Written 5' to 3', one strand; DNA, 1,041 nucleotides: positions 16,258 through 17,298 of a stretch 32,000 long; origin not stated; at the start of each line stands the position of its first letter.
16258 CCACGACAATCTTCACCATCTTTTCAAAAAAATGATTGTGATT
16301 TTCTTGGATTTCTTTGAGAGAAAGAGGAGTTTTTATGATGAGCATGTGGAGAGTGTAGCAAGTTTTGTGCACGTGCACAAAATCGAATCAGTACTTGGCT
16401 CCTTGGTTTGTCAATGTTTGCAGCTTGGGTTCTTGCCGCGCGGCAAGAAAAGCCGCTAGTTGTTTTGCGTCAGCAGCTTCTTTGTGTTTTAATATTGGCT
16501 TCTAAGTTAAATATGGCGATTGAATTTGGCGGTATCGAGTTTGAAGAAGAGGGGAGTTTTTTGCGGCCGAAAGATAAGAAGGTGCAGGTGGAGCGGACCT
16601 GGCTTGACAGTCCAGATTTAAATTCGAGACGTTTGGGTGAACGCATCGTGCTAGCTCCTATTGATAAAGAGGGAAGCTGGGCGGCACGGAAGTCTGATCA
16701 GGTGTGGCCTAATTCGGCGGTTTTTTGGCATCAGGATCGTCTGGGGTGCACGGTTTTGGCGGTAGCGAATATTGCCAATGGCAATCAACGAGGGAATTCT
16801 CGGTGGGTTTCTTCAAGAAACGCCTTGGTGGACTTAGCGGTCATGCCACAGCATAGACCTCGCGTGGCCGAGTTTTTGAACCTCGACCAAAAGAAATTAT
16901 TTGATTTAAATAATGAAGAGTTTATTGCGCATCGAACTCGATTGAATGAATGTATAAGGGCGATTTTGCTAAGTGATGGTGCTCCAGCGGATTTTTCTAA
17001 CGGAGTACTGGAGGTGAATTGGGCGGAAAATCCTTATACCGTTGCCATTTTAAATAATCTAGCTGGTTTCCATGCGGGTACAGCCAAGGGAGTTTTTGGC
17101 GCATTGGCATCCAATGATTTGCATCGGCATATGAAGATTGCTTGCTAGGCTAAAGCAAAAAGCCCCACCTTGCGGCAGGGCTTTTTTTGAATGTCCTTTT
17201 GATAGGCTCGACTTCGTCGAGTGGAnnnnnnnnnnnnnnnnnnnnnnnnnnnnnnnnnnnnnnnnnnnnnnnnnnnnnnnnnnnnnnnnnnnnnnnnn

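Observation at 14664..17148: Four-gene island of unknowns between rpsL and rpoC with a palindrome-rich divergent control region: candidate undescribed module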

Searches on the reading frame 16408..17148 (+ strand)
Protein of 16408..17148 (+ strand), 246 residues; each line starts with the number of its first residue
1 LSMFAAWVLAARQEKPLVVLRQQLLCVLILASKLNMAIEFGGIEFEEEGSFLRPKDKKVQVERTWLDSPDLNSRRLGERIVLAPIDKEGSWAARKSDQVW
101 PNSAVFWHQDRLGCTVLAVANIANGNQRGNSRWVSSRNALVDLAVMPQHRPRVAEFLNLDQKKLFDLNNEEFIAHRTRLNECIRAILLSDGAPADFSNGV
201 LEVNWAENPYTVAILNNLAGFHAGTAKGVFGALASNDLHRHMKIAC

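Call 4: search_protein_families(library=pfam, proteins=[window:16408-17148:+], max_evalue=1)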
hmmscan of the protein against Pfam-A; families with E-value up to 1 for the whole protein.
window:16408-17148:+ (246 aa): 0 families

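Call 6: search_protein_families(library=ncbifam, proteins=[window:16513-17148:+], max_evalue=1)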
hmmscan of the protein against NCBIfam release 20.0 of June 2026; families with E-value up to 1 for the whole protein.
window:16513-17148:+ (211 aa): 0 families

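Call 7: search_protein_families(library=padloc, proteins=[window:16513-17148:+], max_evalue=1)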
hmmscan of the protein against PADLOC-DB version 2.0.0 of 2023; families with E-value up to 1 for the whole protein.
window:16513-17148:+ (211 aa): 0 families

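Call 14: search_solved_structures(query=window:16513-17148:+, max_evalue=1)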
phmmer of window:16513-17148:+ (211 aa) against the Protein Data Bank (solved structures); distinct sequences matched with E-value up to 1: 7.
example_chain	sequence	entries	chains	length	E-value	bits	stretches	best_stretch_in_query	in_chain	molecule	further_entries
7qve_r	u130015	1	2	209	0.13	14.9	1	135-196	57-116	Proteasome subunit beta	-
4n88_B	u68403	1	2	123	0.38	13.4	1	7-66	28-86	Uncharacterized protein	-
4n80_B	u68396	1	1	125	0.4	13.3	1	7-66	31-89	Uncharacterized protein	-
4m5f_B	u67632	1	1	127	0.41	13.3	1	7-66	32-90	Uncharacterized protein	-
4n7s_B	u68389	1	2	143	0.54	12.9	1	7-66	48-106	inhibitor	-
4luq_C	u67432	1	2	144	0.54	12.9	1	7-66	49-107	Uncharacterized protein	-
3wa5_B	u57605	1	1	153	0.61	12.7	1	7-66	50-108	Tse3-specific immunity protein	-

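Call 58: search_protein_representatives(protein=window:16513-17148:+)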
Query: 211 residues. Proteins with E-value up to 0.001 (for the whole library): 8; up to 1e-10: 3; up to 1e-30: 1. The best 8 are listed.
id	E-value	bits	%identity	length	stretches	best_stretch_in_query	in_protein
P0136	1.5e-139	478.7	100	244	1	1-211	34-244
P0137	5.0e-18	81.6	34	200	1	4-189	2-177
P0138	1.6e-14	70.2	34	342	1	3-198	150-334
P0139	2.9e-08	49.7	29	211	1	4-206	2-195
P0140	9.6e-06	41.5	34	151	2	3-98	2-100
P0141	1.8e-04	37.4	35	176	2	3-99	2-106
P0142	6.0e-04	35.7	27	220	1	1-191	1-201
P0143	6.3e-04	35.6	37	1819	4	154-205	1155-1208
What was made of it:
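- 16513..17148 (+): orf211: strain-variable cargo gene, a probable divergent TauD/TfdA-like Fe(II)/2-oxoglutarate dioxygenase. Only 7 homologues among 1.84 billion representatives (call 58).
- Checked: The ATG at 16513 is supported because orf211 homologues start at the same residue (call 58).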

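Call 62: search_protein_families(library=pfam, alignment_id=A5, max_evalue=1)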
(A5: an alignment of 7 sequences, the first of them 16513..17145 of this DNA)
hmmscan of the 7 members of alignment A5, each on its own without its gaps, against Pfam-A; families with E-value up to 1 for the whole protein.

A. member 1, window:16513-17145:+ (211 aa): 0 families

B. families by the number of members that match (of 7 scanned): 1 family
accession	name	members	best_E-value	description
PF18481.7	DUF5616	1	0.16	Domain of unknown function (DUF5616)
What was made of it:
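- On TauD/TfdA Fe(II)/2OG dioxygenase (orf211): No Pfam TauD hit at E up to 1 (call 62).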

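Call 63: search_solved_structures(query=A5, max_evalue=10, show_alignments=3)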
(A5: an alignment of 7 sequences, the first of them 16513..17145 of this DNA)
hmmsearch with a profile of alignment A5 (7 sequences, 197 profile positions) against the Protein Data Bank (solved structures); distinct sequences matched with E-value up to 10: 3.
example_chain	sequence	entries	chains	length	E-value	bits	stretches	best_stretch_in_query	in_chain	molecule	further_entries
1gqw_A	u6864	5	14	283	0.012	18.5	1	64-176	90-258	ALPHA-KETOGLUTARATE-DEPENDENT TAURINE DIOXYGENASE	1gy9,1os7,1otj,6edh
3r1j_A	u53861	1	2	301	0.38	13.7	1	70-177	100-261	Alpha-ketoglutarate-dependent taurine dioxygenase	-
3swt_A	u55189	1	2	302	0.42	13.5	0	138-194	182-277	Taurine catabolism dioxygenase, TauD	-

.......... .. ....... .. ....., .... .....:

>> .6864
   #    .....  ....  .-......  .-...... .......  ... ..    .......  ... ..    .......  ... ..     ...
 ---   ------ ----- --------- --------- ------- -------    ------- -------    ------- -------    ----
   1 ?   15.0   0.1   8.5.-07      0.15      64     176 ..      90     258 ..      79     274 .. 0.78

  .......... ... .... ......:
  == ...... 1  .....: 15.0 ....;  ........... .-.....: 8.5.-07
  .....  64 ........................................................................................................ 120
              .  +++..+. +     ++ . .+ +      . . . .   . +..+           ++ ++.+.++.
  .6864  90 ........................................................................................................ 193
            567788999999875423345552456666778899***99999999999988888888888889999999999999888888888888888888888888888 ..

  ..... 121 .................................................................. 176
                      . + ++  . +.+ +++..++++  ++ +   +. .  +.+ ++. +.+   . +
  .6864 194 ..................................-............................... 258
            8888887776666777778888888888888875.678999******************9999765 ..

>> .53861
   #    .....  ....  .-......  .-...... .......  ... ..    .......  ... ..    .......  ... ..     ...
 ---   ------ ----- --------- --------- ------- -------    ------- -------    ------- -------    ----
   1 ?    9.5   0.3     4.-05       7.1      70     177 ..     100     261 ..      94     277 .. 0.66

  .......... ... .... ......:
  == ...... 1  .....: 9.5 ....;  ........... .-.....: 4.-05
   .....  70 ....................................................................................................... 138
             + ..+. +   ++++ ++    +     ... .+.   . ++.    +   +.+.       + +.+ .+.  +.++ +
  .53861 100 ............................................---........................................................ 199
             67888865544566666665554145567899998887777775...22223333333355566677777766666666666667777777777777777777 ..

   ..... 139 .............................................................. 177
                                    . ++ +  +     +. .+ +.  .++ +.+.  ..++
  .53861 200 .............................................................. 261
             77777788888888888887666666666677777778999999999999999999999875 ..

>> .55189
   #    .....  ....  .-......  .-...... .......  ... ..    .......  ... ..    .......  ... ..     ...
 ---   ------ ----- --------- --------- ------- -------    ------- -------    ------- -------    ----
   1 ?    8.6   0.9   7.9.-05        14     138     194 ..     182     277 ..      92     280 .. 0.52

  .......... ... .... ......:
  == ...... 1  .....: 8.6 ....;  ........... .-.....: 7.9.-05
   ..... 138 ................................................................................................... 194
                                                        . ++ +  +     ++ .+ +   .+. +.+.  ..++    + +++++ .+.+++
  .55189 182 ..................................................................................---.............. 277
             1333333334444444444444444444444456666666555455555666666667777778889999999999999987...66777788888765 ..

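Call 66: search_protein_families(library=phrogs, proteins=[window:16513-17148:+], max_evalue=0.1)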
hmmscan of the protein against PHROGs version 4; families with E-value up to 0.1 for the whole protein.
window:16513-17148:+ (211 aa): 0 families
